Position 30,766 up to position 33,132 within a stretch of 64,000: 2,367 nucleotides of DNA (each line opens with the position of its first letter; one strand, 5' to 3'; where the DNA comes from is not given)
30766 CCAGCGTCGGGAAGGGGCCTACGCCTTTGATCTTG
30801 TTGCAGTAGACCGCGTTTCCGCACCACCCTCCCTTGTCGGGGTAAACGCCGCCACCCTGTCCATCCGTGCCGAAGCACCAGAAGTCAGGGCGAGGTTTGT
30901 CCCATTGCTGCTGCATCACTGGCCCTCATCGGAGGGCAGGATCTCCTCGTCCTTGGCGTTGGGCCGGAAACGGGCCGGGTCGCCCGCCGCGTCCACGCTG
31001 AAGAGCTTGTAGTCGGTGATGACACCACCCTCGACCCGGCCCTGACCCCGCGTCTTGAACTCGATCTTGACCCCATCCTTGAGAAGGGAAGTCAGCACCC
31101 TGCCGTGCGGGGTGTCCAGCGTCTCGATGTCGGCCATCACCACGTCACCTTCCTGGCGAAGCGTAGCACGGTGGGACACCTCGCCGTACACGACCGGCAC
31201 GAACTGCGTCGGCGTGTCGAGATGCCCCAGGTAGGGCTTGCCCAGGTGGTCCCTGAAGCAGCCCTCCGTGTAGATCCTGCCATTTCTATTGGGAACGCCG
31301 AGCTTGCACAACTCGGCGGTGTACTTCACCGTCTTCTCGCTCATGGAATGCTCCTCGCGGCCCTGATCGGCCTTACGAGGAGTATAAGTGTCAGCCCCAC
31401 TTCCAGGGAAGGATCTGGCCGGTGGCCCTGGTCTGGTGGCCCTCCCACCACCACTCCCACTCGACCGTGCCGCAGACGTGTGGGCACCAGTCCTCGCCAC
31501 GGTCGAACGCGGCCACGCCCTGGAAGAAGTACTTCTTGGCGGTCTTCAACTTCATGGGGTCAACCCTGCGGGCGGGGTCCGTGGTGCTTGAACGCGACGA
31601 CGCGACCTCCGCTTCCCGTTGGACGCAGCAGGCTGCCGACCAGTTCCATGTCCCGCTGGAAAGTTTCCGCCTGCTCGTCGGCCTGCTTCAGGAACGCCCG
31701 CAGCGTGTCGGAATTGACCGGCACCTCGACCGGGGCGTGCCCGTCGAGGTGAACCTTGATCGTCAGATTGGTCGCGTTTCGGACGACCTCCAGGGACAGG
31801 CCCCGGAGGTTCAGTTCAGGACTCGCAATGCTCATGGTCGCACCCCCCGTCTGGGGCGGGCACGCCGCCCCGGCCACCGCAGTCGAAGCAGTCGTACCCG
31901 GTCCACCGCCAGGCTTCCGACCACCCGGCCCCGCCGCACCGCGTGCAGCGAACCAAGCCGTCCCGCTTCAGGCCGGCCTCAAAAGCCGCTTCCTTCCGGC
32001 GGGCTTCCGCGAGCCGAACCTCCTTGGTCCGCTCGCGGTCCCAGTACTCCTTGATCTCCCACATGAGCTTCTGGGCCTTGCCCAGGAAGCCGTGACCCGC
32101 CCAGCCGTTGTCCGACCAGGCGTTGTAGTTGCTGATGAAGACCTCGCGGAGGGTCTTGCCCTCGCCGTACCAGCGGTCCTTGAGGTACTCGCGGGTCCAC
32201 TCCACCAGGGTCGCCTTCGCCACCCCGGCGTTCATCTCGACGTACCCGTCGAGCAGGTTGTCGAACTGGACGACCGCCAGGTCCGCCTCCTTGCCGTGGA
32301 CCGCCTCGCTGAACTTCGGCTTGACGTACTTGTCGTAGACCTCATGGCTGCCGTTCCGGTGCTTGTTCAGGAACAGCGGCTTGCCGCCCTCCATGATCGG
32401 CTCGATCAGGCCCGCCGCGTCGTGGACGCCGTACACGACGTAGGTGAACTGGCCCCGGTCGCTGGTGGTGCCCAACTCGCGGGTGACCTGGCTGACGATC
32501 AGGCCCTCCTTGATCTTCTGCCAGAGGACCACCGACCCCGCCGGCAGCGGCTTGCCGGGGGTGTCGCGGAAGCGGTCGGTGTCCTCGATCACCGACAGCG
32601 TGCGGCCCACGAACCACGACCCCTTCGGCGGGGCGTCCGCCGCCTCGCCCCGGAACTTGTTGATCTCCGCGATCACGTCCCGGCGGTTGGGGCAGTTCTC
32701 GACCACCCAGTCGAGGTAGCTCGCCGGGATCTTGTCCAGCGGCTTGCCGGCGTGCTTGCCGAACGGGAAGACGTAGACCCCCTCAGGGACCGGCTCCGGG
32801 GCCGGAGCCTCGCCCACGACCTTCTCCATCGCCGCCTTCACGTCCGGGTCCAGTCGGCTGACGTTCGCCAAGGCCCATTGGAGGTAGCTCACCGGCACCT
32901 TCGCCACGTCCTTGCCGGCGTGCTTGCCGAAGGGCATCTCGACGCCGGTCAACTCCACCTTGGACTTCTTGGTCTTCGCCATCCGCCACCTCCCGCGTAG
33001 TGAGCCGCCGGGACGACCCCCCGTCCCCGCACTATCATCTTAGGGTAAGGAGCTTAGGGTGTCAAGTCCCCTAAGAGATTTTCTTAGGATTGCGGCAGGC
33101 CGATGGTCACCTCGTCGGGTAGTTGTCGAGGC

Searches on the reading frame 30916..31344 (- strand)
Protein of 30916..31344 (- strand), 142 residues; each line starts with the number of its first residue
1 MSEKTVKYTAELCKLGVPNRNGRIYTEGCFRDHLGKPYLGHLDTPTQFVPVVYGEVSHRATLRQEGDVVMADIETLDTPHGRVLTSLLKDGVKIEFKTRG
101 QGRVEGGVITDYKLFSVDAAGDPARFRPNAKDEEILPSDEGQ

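Call 85: search_protein_families(library=pfam, proteins=[window:30916-31344:-], max_evalue=1)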
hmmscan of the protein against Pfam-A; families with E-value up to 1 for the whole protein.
window:30916-31344:- (142 aa): 0 families

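Call 86: find_homologous_proteins(query=window:30916-31344:-, max_evalue=0.001)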
Query window:30916-31344:- (142 aa): 2 proteins with E <= 0.001 among 23 candidates.
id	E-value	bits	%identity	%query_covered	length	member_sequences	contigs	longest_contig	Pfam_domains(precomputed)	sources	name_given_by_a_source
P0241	1.4e-90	318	100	100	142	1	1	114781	-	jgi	-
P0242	3.4e-6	45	34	80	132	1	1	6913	-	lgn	-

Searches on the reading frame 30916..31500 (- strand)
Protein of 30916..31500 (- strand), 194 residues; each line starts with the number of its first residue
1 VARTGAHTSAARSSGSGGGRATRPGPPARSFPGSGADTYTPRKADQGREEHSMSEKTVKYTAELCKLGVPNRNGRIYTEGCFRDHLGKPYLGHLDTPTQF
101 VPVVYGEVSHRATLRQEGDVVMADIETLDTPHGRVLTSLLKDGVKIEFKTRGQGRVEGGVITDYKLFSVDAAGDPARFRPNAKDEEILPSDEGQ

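Call 19: search_protein_families(library=phrogs, proteins=[window:30916-31500:-], max_evalue=0.01)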
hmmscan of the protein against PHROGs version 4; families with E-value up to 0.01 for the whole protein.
window:30916-31500:- (194 aa): 1 family
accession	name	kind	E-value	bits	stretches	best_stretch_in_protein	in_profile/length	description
phrog_207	-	head and packaging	3.3e-12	47.2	1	45-176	27-173/519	head maturation protease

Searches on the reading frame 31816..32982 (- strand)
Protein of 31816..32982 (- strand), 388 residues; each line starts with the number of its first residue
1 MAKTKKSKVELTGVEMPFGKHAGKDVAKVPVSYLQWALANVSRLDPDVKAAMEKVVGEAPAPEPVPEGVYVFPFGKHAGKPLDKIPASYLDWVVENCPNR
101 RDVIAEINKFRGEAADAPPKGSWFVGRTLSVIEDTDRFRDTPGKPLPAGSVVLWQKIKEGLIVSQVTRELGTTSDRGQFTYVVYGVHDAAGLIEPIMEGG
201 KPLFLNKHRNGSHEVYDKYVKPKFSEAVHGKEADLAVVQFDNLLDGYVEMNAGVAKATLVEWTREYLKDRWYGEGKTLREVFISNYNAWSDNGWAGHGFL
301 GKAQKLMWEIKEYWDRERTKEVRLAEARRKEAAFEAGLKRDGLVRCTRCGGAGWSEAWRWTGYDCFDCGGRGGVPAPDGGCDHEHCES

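Call 14: find_encoding_contigs(protein=window:31816-32982:-, flank=10000, max_places=2)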
Protein window:31816-32982:- (388 aa): 1 contig read that carries it; 1 place shown.
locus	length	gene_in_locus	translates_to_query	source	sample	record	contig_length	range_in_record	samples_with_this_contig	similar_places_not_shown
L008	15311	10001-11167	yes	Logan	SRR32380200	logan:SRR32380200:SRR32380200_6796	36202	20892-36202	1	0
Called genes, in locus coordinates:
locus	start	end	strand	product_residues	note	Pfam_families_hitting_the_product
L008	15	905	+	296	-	PF01073:3Beta_HSD, PF01370:Epimerase, PF02719:Polysacc_synt_2 (weak), PF16363:GDP_Man_Dehyd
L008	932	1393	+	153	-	PF11154:DUF2934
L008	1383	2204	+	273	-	PF04446:Thg1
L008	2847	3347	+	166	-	-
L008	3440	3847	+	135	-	-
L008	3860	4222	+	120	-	-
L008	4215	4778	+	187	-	-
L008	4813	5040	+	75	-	-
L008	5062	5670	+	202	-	-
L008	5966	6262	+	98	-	-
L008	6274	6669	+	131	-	-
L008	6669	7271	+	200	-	-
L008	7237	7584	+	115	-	PF01981:PTH2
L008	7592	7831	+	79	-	-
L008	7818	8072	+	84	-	-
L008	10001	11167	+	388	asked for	PF12843:QSregVF_b (weak), PF20600:ExoX-like_C (faint)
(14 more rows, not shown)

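Call 19: search_protein_families(library=phrogs, proteins=[window:31816-32982:-], max_evalue=0.01)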
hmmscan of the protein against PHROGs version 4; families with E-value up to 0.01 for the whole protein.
window:31816-32982:- (388 aa): 3 families
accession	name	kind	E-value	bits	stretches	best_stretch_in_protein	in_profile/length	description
phrog_3628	-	unknown function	6.4e-11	42.9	2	71-100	102-131/257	-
phrog_30451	-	unknown function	7.4e-07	29.9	1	344-377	23-56/287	-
phrog_192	-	DNA, RNA and nucleotide metabolism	3.2e-06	27.7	1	15-58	301-348/397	DNA polymerase exonuclease subunit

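Call 85: search_protein_families(library=pfam, proteins=[window:31816-32982:-], max_evalue=1)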
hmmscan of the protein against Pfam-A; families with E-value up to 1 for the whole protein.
window:31816-32982:- (388 aa): 2 families
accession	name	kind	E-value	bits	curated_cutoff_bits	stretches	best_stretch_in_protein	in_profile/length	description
PF12843.12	QSregVF_b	-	1.4e-12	47.8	22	2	9-37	6-34/66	Putative quorum-sensing-regulated virulence factor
PF20600.3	ExoX-like_C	-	7.2e-07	28.9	26.5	1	18-41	3-29/30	Exodeoxyribonuclease X-like C-terminal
